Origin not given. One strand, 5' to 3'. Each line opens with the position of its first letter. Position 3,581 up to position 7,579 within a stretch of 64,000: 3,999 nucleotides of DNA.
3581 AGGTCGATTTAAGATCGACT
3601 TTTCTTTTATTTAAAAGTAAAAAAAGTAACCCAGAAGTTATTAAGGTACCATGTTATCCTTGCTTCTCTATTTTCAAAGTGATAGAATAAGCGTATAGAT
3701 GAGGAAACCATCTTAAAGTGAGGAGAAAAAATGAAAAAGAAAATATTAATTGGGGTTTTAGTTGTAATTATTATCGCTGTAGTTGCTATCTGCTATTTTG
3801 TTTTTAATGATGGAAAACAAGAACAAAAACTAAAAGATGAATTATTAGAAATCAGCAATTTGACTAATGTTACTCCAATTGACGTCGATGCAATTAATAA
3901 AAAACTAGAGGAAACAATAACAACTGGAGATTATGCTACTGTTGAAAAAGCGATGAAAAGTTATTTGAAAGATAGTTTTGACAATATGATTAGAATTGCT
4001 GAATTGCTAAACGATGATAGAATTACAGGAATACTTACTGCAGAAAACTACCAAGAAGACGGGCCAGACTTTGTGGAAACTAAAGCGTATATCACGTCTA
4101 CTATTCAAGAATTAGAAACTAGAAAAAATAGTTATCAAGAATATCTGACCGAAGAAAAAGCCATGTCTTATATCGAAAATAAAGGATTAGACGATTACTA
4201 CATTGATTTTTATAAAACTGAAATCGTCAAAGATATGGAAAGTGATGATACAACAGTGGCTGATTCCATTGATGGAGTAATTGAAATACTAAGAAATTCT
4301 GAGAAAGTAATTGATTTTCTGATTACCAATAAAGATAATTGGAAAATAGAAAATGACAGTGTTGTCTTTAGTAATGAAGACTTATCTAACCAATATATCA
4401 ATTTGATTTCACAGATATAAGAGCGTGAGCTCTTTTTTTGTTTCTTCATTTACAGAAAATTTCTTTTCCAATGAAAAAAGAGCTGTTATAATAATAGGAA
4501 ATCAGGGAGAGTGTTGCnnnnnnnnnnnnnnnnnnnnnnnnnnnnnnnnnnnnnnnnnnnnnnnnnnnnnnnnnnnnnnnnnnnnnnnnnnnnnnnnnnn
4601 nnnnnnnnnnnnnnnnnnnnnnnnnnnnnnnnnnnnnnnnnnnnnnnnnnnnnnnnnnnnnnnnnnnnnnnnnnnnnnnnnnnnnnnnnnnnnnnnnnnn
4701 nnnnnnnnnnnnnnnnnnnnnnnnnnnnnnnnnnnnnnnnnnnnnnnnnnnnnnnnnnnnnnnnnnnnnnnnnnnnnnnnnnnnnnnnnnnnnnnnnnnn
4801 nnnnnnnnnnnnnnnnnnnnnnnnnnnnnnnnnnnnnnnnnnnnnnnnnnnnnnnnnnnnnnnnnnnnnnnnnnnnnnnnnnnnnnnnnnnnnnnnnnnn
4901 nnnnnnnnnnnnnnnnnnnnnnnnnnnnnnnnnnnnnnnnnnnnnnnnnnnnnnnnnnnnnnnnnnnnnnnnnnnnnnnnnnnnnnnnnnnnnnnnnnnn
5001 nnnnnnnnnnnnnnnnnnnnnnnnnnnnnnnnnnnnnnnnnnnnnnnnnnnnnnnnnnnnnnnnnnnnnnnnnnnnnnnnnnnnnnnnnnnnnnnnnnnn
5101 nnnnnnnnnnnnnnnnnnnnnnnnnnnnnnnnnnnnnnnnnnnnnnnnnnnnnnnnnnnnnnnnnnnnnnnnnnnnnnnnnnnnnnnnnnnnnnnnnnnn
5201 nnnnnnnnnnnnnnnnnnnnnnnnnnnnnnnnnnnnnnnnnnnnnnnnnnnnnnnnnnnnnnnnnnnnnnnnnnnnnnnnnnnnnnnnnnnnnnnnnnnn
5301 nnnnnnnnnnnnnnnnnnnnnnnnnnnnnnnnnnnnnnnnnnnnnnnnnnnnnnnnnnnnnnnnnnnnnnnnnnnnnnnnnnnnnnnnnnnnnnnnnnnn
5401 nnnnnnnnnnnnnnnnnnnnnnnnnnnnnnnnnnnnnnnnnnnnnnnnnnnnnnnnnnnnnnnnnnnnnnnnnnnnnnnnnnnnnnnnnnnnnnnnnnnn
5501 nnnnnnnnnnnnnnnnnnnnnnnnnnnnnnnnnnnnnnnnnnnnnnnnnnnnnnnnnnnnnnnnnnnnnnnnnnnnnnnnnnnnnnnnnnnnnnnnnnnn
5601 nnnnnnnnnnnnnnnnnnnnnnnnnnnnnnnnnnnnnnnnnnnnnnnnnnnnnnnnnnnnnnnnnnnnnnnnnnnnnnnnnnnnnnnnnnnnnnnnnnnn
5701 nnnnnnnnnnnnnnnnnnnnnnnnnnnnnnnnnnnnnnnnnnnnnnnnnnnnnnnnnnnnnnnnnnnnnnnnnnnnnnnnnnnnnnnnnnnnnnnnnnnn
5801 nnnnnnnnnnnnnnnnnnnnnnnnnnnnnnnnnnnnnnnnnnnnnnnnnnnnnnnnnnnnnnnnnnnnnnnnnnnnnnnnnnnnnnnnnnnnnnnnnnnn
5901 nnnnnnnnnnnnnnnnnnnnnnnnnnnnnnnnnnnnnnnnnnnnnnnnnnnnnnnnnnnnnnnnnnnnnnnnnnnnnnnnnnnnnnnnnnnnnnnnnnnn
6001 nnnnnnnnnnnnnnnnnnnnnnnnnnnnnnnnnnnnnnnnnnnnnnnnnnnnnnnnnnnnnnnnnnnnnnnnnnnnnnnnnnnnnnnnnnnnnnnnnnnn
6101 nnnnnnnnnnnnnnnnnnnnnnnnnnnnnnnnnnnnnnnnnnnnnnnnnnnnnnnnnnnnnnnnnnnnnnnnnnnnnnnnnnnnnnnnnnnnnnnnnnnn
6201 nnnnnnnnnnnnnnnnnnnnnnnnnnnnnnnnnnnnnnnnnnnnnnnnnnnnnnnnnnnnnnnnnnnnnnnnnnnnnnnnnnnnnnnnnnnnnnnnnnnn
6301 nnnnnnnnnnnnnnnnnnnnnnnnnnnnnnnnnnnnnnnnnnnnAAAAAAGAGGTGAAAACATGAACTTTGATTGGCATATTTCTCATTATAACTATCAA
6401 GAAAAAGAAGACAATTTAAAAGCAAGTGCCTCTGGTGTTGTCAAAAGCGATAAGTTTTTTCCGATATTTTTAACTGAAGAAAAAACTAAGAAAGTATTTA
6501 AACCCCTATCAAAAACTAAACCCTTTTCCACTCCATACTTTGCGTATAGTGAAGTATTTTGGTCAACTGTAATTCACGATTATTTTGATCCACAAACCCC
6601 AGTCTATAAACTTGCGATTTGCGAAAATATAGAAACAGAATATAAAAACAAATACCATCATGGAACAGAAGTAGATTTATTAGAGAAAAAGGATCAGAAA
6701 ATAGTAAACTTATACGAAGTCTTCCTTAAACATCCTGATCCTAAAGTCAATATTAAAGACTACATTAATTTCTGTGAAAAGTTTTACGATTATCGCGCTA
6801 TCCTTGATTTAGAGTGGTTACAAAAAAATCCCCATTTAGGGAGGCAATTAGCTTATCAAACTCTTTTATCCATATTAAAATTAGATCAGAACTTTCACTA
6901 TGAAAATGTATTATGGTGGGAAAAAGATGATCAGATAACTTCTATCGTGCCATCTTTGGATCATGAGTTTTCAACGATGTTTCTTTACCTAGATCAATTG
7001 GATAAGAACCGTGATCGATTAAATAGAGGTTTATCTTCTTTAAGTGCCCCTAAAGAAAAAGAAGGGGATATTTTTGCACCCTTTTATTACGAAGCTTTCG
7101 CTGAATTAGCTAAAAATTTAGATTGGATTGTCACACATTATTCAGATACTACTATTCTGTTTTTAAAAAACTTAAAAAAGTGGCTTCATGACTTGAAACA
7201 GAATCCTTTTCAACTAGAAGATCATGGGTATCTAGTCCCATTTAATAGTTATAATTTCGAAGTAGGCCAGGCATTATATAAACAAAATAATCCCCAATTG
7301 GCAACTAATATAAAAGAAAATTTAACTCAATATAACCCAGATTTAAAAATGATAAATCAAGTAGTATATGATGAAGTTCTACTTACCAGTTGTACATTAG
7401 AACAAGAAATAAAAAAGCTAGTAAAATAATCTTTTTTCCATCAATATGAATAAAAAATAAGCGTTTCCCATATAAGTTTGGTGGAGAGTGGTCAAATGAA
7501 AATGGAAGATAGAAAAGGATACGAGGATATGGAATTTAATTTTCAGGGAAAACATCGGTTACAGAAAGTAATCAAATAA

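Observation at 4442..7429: Two-gene operon led by an unusually large (about 608 aa) sigma-70-family protein with long K/E-rich insertions between regions 2, 3 and 4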

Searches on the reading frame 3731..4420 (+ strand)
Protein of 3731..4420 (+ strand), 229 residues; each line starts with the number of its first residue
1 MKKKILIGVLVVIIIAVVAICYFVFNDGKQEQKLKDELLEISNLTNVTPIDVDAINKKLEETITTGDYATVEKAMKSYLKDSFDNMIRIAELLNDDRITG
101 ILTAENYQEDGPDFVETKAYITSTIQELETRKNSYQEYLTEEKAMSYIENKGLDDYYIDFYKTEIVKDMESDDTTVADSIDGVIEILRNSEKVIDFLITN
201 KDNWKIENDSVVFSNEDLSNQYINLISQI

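Call 3: search_protein_families(library=pfam, proteins=[window:3731-4420:+], max_evalue=1)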
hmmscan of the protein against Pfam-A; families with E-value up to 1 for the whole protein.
window:3731-4420:+ (229 aa): 4 families
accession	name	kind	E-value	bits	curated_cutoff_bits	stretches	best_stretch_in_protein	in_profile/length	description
PF23763.2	Beta-barrel_GLAA-B_I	-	0.011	16.3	28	1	185-222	4-44/95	GLAA-B beta-barrel domain I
PF14221.11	DUF4330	-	0.045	14.3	27.6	0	7-46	19-60/167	Domain of unknown function (DUF4330)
PF06720.17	Phi-29_GP16_7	-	0.06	14.2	27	0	134-151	63-80/94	Bacteriophage phi-29 early protein GP16.7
PF07826.16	IMP_cyclohyd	-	0.11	12.6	28.1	0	51-178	74-166/192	IMP cyclohydrolase-like protein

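Call 70: search_protein_families(library=padloc, proteins=[window:3731-4420:+], max_evalue=0.1)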
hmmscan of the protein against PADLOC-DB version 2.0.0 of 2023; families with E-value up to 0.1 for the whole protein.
window:3731-4420:+ (229 aa): 0 families

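Call 71: search_protein_families(library=phrogs, proteins=[window:3731-4420:+], max_evalue=0.1)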
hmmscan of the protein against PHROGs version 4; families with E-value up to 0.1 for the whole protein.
window:3731-4420:+ (229 aa): 5 families
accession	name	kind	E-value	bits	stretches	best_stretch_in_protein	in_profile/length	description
phrog_6682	-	DNA, RNA and nucleotide metabolism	0.0053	17.9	0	7-59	4-57/129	GP16.7-like replication protein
phrog_37946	-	unknown function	0.035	15.2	1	11-43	6-36/74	-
phrog_14163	-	unknown function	0.039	15.1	1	30-79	31-81/88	-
phrog_8821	-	lysis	0.063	14.4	1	9-37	11-39/130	Rz-like spanin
phrog_26666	-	unknown function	0.071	14.3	0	2-31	30-59/63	-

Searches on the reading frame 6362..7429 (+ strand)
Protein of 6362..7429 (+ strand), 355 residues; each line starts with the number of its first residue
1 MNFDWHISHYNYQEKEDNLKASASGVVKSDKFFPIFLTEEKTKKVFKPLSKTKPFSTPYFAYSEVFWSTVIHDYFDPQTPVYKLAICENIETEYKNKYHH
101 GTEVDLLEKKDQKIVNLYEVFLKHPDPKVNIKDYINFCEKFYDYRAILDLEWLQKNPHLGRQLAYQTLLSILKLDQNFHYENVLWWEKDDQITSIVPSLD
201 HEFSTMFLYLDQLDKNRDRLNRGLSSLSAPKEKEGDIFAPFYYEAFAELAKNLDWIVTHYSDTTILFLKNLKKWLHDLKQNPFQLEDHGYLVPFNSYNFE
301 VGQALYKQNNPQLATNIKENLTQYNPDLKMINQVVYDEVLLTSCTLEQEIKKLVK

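Call 3: search_protein_families(library=pfam, proteins=[window:6362-7429:+], max_evalue=1)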
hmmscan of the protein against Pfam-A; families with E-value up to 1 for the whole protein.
window:6362-7429:+ (355 aa): 0 families

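Call 4: search_protein_families(library=ncbifam, proteins=[window:6362-7429:+], max_evalue=1)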
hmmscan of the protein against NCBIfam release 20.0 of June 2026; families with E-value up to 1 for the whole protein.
window:6362-7429:+ (355 aa): 0 families

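Call 8: find_homologous_proteins(query=window:6362-7429:+)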
Query window:6362-7429:+ (355 aa): 219 proteins with E <= 0.001 among 1426 candidates; the best 120 are listed.
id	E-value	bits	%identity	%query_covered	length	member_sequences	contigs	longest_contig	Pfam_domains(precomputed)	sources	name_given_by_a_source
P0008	1.4e-230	783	97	99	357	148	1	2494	-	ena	-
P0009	2.8e-187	640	78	100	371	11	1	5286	-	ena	-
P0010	2.8e-130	453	58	100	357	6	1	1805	-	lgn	-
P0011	3.1e-129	449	57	100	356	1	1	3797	-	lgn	-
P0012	1.2e-124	434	55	100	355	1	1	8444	-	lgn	-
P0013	2.7e-124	433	57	100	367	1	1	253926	-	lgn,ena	-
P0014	2.9e-123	430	56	99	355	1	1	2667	-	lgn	-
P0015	1.1e-122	428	54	100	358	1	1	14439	-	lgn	-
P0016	7.9e-122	425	58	94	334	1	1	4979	-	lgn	-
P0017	1.9e-121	424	54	100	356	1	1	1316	-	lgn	-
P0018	1.0e-120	421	55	99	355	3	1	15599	-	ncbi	-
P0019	2.3e-120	420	53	100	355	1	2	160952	-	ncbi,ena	-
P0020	6.7e-120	419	55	100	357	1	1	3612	-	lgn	-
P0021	9.4e-120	418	55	99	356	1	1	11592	-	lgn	-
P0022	1.2e-118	415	54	100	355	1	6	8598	-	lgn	-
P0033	1.1e-112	395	52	100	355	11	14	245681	-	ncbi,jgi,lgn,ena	-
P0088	4.8e-75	271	39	100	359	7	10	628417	-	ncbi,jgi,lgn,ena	-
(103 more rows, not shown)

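Call 16: find_encoding_contigs(protein=P0013, flank=6000, max_places=2)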
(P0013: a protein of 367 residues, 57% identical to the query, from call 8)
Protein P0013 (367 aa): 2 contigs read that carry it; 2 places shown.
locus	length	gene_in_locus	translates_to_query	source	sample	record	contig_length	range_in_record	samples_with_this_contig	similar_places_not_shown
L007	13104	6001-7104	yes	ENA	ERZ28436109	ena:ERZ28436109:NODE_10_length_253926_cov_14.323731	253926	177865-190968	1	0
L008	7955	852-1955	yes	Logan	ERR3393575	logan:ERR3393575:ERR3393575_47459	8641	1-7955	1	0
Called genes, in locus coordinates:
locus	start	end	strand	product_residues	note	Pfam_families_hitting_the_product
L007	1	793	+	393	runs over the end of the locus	-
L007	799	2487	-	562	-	PF00664:ABC_membrane, PF00005:ABC_tran, PF02463:SMC_N (weak)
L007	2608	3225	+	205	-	PF01553:Acyltransferase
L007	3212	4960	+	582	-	PF00501:AMP-binding, PF13193:AMP-binding_C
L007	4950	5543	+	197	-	PF01553:Acyltransferase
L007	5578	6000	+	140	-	PF00520:Ion_trans (weak), PF07885:Ion_trans_2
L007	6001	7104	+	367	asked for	-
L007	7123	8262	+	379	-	-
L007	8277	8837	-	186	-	PF14278:TetR_C_8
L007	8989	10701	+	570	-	PF00501:AMP-binding, PF13193:AMP-binding_C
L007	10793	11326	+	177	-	PF10688:Imp-YgjV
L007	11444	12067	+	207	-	-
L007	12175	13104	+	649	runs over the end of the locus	PF00270:DEAD (faint), PF04851:ResIII, PF17757:UvrB_inter, PF27431:UvrB_3rd, PF00271:Helicase_C, PF12344:UvrB, PF02151:UVR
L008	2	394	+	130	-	?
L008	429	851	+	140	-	PF00520:Ion_trans (weak), PF07885:Ion_trans_2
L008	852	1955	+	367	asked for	-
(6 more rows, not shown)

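Call 17: find_encoding_contigs(protein=P0033, flank=6000, max_places=2)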
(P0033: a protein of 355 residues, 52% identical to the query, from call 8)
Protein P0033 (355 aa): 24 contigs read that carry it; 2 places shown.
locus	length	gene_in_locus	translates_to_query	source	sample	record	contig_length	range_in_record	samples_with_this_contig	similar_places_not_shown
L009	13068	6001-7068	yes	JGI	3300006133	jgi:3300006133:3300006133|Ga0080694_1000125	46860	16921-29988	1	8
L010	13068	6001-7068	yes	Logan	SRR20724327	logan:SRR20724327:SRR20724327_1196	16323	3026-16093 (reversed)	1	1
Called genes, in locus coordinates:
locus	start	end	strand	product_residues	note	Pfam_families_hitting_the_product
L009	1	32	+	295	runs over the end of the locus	PF02588:YitT_membrane, PF10035:DUF2179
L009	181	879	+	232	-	PF00005:ABC_tran, PF13304:AAA_21 (weak)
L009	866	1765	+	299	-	PF18075:FtsX_ECD, PF02687:FtsX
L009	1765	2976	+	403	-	PF24161:CCDC39 (faint), PF13863:DUF4200 (faint), PF24568:CC_PcsB, PF01551:Peptidase_M23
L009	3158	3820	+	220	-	-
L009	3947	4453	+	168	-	-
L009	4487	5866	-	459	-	PF00933:Glyco_hydro_3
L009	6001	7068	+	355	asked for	-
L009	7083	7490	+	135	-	-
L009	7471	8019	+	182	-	PF00293:NUDIX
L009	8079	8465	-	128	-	-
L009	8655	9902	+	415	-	PF13353:Fer4_12 (weak), PF04055:Radical_SAM, PF00293:NUDIX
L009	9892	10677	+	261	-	PF13578:Methyltransf_24 (weak)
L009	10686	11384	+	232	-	PF04973:NMN_transporter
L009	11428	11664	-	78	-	PF13242:Hydrolase_like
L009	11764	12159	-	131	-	PF00702:Hydrolase (weak)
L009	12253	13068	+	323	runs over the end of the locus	PF12224:Amidoligase_2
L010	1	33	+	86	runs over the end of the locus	?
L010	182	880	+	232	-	PF00005:ABC_tran, PF13304:AAA_21 (weak)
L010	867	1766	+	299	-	PF18075:FtsX_ECD, PF02687:FtsX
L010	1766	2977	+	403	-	PF24161:CCDC39 (faint), PF13863:DUF4200 (faint), PF24568:CC_PcsB, PF01551:Peptidase_M23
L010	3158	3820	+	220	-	-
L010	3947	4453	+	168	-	-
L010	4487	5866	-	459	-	PF00933:Glyco_hydro_3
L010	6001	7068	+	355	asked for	-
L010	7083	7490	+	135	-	-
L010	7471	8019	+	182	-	PF00293:NUDIX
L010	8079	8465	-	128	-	-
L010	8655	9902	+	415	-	PF13353:Fer4_12 (weak), PF04055:Radical_SAM, PF00293:NUDIX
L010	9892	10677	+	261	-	PF13578:Methyltransf_24 (weak)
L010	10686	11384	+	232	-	PF04973:NMN_transporter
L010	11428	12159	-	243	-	PF00702:Hydrolase, PF13419:HAD_2, PF13242:Hydrolase_like (weak)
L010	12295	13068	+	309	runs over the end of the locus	PF12224:Amidoligase_2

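Call 18: find_encoding_contigs(protein=P0088, flank=6000, max_places=2)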
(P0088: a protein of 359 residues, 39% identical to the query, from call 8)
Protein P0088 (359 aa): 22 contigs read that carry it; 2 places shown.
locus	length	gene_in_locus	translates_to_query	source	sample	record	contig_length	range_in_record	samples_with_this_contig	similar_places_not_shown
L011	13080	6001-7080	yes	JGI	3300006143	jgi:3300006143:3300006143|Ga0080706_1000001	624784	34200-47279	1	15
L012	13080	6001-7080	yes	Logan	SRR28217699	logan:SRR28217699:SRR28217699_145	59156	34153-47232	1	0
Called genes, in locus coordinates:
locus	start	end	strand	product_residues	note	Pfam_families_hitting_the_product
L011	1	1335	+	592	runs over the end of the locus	PF00069:Pkinase, PF07714:PK_Tyr_Ser-Thr, PF03109:ABC1 (weak), PF03793:PASTA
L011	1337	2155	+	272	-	PF16745:RsgA_N, PF03193:RsgA_GTPase, PF01926:MMR_HSR1 (weak)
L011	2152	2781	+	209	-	PF00834:Ribul_P_3_epim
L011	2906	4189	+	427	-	PF06541:ABC_trans_CmpB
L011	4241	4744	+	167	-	-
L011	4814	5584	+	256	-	-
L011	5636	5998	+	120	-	PF13811:DUF4186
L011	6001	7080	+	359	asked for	-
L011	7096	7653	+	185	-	PF03352:Adenine_glyco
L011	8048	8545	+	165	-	-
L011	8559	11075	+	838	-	PF00133:tRNA-synt_1, PF09334:tRNA-synt_1g, PF13603:tRNA-synt_1_2 (weak), PF09334:tRNA-synt_1g, PF00133:tRNA-synt_1, PF01406:tRNA-synt_1e (weak), PF08264:Anticodon_1, PF10458:Val_tRNA-synt_C (weak)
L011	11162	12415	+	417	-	-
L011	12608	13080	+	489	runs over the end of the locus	PF13328:HD_4, PF01966:HD, PF04607:RelA_SpoT, PF02824:TGS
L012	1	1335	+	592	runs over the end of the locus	PF00069:Pkinase, PF07714:PK_Tyr_Ser-Thr, PF03109:ABC1 (weak), PF03793:PASTA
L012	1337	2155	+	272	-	PF16745:RsgA_N, PF03193:RsgA_GTPase, PF01926:MMR_HSR1 (weak)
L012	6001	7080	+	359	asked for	-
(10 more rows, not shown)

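Call 52: search_solved_structures(query=A4, max_evalue=10)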
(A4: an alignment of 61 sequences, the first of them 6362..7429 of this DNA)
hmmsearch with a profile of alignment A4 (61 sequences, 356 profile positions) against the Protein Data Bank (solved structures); distinct sequences matched with E-value up to 10: 1.
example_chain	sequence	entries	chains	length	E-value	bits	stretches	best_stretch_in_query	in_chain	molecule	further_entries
2zdi_A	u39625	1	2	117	0.67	12.4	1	257-353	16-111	Prefoldin subunit beta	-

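Call 60: predict_structure(alignment_id=A4)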
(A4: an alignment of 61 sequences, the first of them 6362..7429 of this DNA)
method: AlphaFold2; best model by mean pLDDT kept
length: 355 residues; sequences in the alignment: 61
mean_pLDDT: 94.1   pTM: 0.93
mean pLDDT of the five models: 94.1, 93.3, 93.1, 92.8, 92.7
residues with pLDDT >= 90: 306; 70-90: 39; 50-70: 10; < 50: 0
segments of 3 or more residues with pLDDT < 50: none
pLDDT, mean of each block of 10 residues (from residue 1): 95 92 61 91 96 96 98 98 98 96 92 89 82 86 94 93 98 96 92 94 97 98 97 93 96 98 98 98 96 97 97 98 96 98 98 91
secondary structure, 60 per line:
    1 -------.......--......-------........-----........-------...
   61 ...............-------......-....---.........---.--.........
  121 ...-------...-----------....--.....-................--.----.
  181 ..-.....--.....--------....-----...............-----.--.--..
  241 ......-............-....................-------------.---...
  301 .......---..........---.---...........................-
elements in order: E8-11 E17-22 E30-37 E43-50 H58-75 E83-88 H90-93 E97-105 E112-116 H117-123 H145-148 H151-155 H157-172 E184-188 E191-195 H213-227 H239-246 H248-259 H261-280 H298-307 H311-320 H328-354

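Call 62: fold_search(model_id=the predicted structure, library=pdb)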
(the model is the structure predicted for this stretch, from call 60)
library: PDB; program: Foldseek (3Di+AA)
matches with E <= 10: 630; with E <= 0.001: 21
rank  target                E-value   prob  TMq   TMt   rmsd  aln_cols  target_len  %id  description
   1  3akk_A                9.7e-06  1.00  0.39  0.45  15.1       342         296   11  Crystal structure of A Helicobacter pylori proinflammatory kinase CtkA (released 2010-12-01)
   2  3akl_A                6.6e-05  1.00  0.43  0.53  14.3       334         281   11  Crystal structure of A Helicobacter pylori proinflammatory kinase CtkA (released 2010-12-01)
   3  3akl_C                7.3e-05  1.00  0.42  0.51  13.8       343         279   12  Crystal structure of A Helicobacter pylori proinflammatory kinase CtkA (released 2010-12-01)
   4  7vkc                  8.6e-05  1.00  0.35  0.39  10.4       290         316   14  Crystal structure of a bacterial Ser/Thr kinase (released 2022-06-29)
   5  7wcf                  1.5e-04  1.00  0.38  0.41  11.7       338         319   14  Crystal structure of the kinase with AMP-PNP (released 2022-06-29)
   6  3akj_A                1.7e-04  1.00  0.38  0.47  14.5       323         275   10  Crystal structure of A Helicobacter pylori proinflammatory kinase CtkA (released 2010-12-01)
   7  7vkb_A                2.0e-04  1.00  0.35  0.45  12.5       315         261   15  Crystal structure of the a bacterial kinase complex (released 2022-06-29)
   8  4pu5                  2.2e-04  1.00  0.42  0.35  11.8       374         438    9  Shewanella oneidensis Toxin Antitoxin System Toxin Protein HipA Bound with AMPPNP and Mg (released 2014-08-06)
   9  8ex2                  2.6e-04  1.00  0.32  0.38  14.9       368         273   12  Crystal structure of JAK2 JH2 (pseudokinase domain) in complex with HTSA3 (released 2023-02-01)
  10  3akk_C                3.3e-04  1.00  0.42  0.50  14.4       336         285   12  Crystal structure of A Helicobacter pylori proinflammatory kinase CtkA (released 2010-12-01)
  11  8ezs_B                3.4e-04  1.00  0.37  0.47  11.4       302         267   16  Crystal structure of the HipS(Lp)-HipT(Lp) complex from Legionella pneumophila, Sel-met protein (released 2023-09-27)
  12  4kqa_D                3.6e-04  1.00  0.35  0.31  10.9       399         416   10  Crystal structure of the golgi casein kinase (released 2013-06-26)
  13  5ut2                  5.0e-04  0.99  0.32  0.39  15.2       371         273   11  JAK2 JH2 in complex with PRT062607 (released 2017-06-07)
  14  8ba2                  5.6e-04  0.99  0.31  0.37  15.1       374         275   11  Crystal structure of JAK2 JH2-V617F in complex with Z902-A1 (released 2023-02-01)
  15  9nd3                  6.2e-04  0.99  0.32  0.39  15.6       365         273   12  JAK2 pseudokinase domain in complex with diaminotriazole inhibitor (released 2025-11-05)
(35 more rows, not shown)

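Call 63: find_encoding_contigs(protein=P0009, flank=6000, max_places=3)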
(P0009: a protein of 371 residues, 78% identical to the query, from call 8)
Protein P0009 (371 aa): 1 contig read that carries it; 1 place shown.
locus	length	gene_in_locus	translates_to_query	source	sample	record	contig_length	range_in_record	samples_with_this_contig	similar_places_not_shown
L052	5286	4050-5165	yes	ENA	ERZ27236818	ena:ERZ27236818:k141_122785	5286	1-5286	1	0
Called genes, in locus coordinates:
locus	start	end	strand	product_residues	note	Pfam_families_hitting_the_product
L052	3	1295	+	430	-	?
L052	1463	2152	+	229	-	-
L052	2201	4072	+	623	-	PF04545:Sigma70_r4 (weak)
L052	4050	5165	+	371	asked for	-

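Call 70: search_protein_families(library=padloc, proteins=[window:6362-7429:+], max_evalue=0.1)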
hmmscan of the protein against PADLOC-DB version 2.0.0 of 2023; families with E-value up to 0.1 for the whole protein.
window:6362-7429:+ (355 aa): 0 families

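Call 71: search_protein_families(library=phrogs, proteins=[window:6362-7429:+], max_evalue=0.1)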
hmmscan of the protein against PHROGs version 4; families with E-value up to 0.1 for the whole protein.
window:6362-7429:+ (355 aa): 1 family
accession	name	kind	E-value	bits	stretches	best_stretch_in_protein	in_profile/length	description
phrog_27737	-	unknown function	0.014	16.6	1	113-169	15-70/106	-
